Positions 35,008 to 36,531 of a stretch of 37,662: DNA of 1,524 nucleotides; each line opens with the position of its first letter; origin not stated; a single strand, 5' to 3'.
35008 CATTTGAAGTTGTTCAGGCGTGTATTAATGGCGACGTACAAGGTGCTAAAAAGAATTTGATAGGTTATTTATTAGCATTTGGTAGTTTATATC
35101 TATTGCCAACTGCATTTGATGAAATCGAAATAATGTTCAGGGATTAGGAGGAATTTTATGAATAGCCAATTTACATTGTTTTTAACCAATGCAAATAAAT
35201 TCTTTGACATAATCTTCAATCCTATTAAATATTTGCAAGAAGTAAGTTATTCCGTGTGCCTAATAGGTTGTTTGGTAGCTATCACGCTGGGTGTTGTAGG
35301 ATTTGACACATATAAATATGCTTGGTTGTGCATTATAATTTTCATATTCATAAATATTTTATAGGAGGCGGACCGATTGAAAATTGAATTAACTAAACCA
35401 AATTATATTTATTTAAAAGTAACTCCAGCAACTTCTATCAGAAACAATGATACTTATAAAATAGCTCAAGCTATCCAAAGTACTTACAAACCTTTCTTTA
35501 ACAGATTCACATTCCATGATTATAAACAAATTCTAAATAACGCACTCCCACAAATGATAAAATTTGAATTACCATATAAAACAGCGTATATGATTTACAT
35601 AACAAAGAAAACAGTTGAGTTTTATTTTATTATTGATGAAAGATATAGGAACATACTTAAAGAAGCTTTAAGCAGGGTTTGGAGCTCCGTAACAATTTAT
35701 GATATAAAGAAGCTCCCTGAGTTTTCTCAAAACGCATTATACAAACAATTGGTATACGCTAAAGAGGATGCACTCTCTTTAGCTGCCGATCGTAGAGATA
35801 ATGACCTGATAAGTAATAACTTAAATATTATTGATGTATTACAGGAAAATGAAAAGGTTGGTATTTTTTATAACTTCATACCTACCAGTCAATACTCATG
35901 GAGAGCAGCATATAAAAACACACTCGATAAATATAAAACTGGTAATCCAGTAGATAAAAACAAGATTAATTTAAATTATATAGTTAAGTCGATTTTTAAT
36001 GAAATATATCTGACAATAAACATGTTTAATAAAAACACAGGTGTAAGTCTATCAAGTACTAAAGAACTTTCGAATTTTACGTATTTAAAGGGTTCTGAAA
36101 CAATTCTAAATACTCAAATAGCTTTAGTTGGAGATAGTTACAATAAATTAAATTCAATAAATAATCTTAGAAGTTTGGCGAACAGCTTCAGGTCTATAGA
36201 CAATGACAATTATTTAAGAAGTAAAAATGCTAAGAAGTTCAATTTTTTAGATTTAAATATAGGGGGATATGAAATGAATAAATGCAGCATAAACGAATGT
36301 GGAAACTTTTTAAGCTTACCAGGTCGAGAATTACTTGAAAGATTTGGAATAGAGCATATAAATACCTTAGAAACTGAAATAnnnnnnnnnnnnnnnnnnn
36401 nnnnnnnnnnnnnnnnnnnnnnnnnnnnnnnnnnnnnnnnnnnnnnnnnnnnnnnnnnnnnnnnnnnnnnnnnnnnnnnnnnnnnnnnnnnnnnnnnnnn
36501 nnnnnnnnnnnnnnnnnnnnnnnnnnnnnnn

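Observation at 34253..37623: Orphan T4SS-like membrane/ATPase operon (VirB2-, VirB3-, VirB4-like) in the phage moron slot next to attP/int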

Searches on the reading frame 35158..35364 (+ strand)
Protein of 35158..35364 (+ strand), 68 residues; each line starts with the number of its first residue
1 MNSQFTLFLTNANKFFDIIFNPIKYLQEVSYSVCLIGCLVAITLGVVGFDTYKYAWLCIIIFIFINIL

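Call 3: search_protein_families(library=pfam, proteins=[window:35158-35364:+], max_evalue=1)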
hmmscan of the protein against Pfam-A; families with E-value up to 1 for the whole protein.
window:35158-35364:+ (68 aa): 1 family
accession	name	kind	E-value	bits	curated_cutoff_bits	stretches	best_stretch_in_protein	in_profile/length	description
PF09842.14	DUF2069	-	0.0054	17.2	23.3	1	19-64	19-64/104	Predicted membrane protein (DUF2069)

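Call 4: search_protein_families(library=phrogs, proteins=[window:35158-35364:+], max_evalue=1)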
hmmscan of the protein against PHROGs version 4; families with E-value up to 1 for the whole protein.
window:35158-35364:+ (68 aa): 1 family
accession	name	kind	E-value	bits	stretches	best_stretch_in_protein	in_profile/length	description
phrog_3270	-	head and packaging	0.5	9.9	1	14-43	534-563/603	head maturation protease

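Call 5: search_protein_families(library=padloc, proteins=[window:35158-35364:+], max_evalue=1)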
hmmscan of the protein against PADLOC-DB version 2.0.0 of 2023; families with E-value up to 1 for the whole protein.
window:35158-35364:+ (68 aa): 0 families

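Call 6: search_protein_families(library=ncbifam, proteins=[window:35158-35364:+], max_evalue=1)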
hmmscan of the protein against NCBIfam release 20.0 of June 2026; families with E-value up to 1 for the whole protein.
window:35158-35364:+ (68 aa): 0 families

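Call 72: search_protein_families(library=pfam, alignment_id=A3, max_evalue=1)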
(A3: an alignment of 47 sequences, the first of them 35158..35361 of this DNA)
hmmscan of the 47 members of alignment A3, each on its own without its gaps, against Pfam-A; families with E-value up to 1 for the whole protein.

A. member 1, window:35158-35361:+ (68 aa): 1 family
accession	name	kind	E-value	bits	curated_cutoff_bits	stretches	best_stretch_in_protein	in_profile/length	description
PF09842.14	DUF2069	-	0.0054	17.2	23.3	1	19-64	19-64/104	Predicted membrane protein (DUF2069)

B. families by the number of members that match (of 47 scanned): 36 families (the first 25 are shown)
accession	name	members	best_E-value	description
PF01551.29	Peptidase_M23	11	9.2e-34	Peptidase family M23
PF06703.16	SPC25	8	0.0026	Microsomal signal peptidase 25 kDa subunit (SPC25)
PF13273.12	DUF4064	3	0.029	Protein of unknown function (DUF4064)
PF13533.13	Biotin_lipoyl_2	2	0.00012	Biotin-lipoyl like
PF11086.13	DUF2878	2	0.0021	Protein of unknown function (DUF2878)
PF07695.17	7TMR-DISM_7TM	2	0.016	7TM diverse intracellular signalling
PF14110.11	DUF4282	2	0.1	Domain of unknown function (DUF4282)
PF11089.13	SyrA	1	0.00073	Exopolysaccharide production repressor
PF03613.19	EIID-AGA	1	0.00076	PTS system mannose/fructose/sorbose family IID component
PF09842.14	DUF2069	1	0.0054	Predicted membrane protein (DUF2069)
PF01506.24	HCV_NS5a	1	0.0075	Hepatitis C virus non-structural 5a protein membrane anchor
PF09578.15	Spore_YabQ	1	0.011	Spore cortex protein YabQ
PF18902.5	DUF5658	1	0.016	Domain of unknown function (DUF5658)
PF08940.17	DUF1918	1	0.017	Domain of unknown function (DUF1918)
PF16504.10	SP24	1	0.018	Putative virion membrane protein of plant and insect virus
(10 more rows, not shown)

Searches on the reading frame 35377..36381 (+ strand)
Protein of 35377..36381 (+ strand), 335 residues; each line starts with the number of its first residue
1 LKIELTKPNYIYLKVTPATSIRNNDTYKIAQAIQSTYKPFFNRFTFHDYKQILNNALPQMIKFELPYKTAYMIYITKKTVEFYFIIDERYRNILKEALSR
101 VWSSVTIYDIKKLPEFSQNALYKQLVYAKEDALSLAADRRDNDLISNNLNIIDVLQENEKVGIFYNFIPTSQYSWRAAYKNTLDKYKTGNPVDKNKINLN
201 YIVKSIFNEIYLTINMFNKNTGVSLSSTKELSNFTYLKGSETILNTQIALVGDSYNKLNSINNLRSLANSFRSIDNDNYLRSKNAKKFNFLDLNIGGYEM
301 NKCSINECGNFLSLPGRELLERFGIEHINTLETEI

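Call 69: predict_structure(alignment_id=A5)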
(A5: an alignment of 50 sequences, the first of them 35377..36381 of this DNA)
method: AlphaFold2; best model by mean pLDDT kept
length: 335 residues; sequences in the alignment: 50
mean_pLDDT: 88.9   pTM: 0.85
mean pLDDT of the five models: 88.9, 87.7, 87.6, 87.6, 87.2
residues with pLDDT >= 90: 243; 70-90: 56; 50-70: 32; < 50: 4
segments of 3 or more residues with pLDDT < 50: 220-223
pLDDT, mean of each block of 10 residues (from residue 1): 89 95 93 94 78 66 93 97 97 96 94 95 96 89 92 95 98 93 87 72 73 64 57 93 97 96 96 95 95 93 96 94 90 58
secondary structure, 60 per line:
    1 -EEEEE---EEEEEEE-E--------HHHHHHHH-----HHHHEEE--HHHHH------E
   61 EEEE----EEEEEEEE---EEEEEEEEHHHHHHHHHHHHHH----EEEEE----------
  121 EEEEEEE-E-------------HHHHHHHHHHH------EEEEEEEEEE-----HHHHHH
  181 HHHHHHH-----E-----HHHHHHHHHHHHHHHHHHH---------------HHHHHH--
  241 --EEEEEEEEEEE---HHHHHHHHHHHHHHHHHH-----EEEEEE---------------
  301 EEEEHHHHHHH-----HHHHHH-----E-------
elements in order: E2-6 E10-16 H27-34 H40-43 E44-46 H49-53 E60-64 E69-76 E80-87 H88-101 E106-110 E121-127 H143-153 E160-169 H175-187 H199-217 H233-238 E243-253 H257-274 E280-285 E301-304 H305-311 H317-322

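Call 71: fold_search(model_id=the predicted structure, library=pdb)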
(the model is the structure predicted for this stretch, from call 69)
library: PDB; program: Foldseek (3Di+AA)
matches with E <= 10: 928; with E <= 0.001: 6
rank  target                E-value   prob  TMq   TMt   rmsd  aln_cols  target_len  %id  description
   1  7o42_E                1.2e-04  1.00  0.36  0.16  10.3       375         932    8  TrwK/VirB4unbound trimer of dimers complex (with Hcp1) from the R388 type IV secretion system determined by cryo-EM. (released 2022-06-22)
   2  7o42_A                1.3e-04  1.00  0.36  0.15   9.9       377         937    7  TrwK/VirB4unbound trimer of dimers complex (with Hcp1) from the R388 type IV secretion system determined by cryo-EM. (released 2022-06-22)
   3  8rtb_B                3.6e-04  0.99  0.39  0.22  10.0       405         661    6  Extended inner membrane complex (IMC) protomer structure (TrwM/VirB3-TrwK/VirB4-TrwI/VirB6-TrwG/VirB8-TrwE/VirB10) fro (released 2024-06-19)
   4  8rtd_h                6.2e-04  0.99  0.40  0.31  10.2       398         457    6  Stalk-Arches-IMC structure from the fully-assembled R388 type IV secretion system determined by cryo-EM. (released 2024-06-19)
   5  8rtd_V                6.2e-04  0.99  0.39  0.21  10.0       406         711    6  Stalk-Arches-IMC structure from the fully-assembled R388 type IV secretion system determined by cryo-EM. (released 2024-06-19)
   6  8rtd_P                8.3e-04  0.99  0.39  0.20  10.0       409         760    6  Stalk-Arches-IMC structure from the fully-assembled R388 type IV secretion system determined by cryo-EM. (released 2024-06-19)
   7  7o43_B                1.3e-03  0.97  0.35  0.17  11.9       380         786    8  TrwK/VirB4unbound dimer complex from R388 type IV secretion system determined by cryo-EM. (released 2022-06-22)
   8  7o43_A                2.1e-03  0.92  0.33  0.17  10.5       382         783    8  TrwK/VirB4unbound dimer complex from R388 type IV secretion system determined by cryo-EM. (released 2022-06-22)
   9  7o41_B                6.5e-03  0.96  0.41  0.23   9.5       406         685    6  Hexameric composite model of the Inner Membrane Complex (IMC) with the Arches from the fully-assembled R388 type IV se (released 2022-06-22)
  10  8rtd_g                8.8e-03  0.77  0.32  0.17  10.7       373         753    9  Stalk-Arches-IMC structure from the fully-assembled R388 type IV secretion system determined by cryo-EM. (released 2024-06-19)
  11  8f4r_B                1.3e-02  0.15  0.15  0.07  20.5       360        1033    8  Gentamicin bound aminoglycoside efflux pump AcrD (released 2022-12-28)
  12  7o41_A                1.6e-02  0.63  0.32  0.17  11.1       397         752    8  Hexameric composite model of the Inner Membrane Complex (IMC) with the Arches from the fully-assembled R388 type IV se (released 2022-06-22)
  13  2v50_D                1.7e-02  0.18  0.18  0.08  20.5       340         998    8  The Missing Part of the Bacterial MexAB-OprM System: Structural determination of the Multidrug Exporter MexB (released 2009-05-19)
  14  1t0t_V                1.8e-02  0.13  0.15  0.18  20.5       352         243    7  Crystallographic structure of a putative chlorite dismutase (released 2004-08-24)
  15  3j9z_S1               1.8e-02  0.11  0.14  0.08  27.9       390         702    9  Activation of GTP Hydrolysis in mRNA-tRNA Translocation by Elongation Factor G (released 2015-07-01)
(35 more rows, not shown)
